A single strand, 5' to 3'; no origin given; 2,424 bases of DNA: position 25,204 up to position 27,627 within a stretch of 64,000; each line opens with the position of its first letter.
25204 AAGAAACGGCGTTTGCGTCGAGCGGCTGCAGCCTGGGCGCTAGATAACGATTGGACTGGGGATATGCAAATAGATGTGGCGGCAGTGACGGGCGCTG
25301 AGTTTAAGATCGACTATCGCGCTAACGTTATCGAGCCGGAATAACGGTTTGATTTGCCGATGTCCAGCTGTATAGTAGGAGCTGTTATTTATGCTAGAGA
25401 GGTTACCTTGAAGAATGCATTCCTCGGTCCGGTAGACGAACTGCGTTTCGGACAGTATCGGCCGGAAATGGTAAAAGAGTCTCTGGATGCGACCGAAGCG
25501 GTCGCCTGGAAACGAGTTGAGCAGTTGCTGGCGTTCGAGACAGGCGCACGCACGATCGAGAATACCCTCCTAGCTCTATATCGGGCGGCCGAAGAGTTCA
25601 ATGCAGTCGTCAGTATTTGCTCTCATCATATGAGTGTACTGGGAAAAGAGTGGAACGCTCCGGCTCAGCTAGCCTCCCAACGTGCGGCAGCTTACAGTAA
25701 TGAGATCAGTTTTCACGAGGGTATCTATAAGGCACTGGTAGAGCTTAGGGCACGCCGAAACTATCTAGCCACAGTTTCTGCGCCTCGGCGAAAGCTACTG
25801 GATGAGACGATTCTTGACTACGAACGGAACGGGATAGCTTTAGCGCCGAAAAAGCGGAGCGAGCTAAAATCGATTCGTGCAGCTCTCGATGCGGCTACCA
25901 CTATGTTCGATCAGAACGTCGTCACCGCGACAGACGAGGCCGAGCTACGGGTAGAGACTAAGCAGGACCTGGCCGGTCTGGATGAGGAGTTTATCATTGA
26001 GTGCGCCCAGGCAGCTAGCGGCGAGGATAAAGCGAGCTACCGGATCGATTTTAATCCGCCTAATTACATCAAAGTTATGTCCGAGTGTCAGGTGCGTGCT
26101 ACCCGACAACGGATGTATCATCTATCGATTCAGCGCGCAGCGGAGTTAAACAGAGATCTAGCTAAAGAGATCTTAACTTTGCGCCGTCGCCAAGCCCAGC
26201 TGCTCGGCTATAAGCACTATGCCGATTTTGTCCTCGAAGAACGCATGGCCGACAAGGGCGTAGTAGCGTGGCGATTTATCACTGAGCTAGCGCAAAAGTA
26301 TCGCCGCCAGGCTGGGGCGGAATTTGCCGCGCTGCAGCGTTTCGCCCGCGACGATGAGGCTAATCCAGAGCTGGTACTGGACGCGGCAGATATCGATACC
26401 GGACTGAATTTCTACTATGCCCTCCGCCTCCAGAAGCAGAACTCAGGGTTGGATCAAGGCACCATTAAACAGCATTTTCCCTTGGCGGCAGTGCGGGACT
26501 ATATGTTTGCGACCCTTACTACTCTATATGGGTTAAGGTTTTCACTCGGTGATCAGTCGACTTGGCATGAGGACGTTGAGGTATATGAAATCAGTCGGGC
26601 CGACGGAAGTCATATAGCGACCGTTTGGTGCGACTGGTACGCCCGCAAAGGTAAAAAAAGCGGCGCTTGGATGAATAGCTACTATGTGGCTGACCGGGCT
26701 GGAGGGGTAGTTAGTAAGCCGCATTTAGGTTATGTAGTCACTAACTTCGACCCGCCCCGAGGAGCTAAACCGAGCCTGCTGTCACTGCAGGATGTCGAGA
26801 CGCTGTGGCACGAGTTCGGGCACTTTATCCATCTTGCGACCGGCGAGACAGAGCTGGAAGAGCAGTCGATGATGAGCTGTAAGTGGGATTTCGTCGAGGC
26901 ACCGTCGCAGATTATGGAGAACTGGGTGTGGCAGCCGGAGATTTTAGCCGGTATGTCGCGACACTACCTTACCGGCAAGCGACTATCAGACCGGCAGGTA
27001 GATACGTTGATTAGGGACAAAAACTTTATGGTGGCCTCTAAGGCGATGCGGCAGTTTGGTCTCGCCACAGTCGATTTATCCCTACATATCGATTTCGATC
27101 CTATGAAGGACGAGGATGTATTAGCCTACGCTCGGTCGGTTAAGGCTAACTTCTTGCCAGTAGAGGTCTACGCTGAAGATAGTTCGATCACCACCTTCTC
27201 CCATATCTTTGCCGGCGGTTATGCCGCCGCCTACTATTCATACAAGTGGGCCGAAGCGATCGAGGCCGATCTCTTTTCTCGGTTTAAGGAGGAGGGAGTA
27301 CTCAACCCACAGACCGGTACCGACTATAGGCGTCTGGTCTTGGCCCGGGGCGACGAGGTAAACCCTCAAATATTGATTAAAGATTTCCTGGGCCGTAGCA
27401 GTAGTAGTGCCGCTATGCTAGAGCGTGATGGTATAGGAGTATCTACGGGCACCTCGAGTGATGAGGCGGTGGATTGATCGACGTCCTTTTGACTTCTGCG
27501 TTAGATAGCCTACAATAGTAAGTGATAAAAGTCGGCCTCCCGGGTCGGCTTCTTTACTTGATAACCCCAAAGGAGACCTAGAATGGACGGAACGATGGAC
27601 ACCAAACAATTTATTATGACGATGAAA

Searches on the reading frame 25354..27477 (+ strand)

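Call 7: search_protein_families(library=ncbifam, proteins=[window:25354-27477:+])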
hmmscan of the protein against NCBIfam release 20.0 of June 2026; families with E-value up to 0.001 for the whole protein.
window:25354-27477:+ (707 aa): 2 families
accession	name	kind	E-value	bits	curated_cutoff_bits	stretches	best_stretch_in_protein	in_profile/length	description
NF008159.0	PRK10911.1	equivalog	2e-111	373.4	927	1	21-694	3-678/680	oligopeptidase A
NF007624.0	PRK10280.1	equivalog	3.4e-78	263.5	944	1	47-694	33-679/681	peptidyl-dipeptidase Dcp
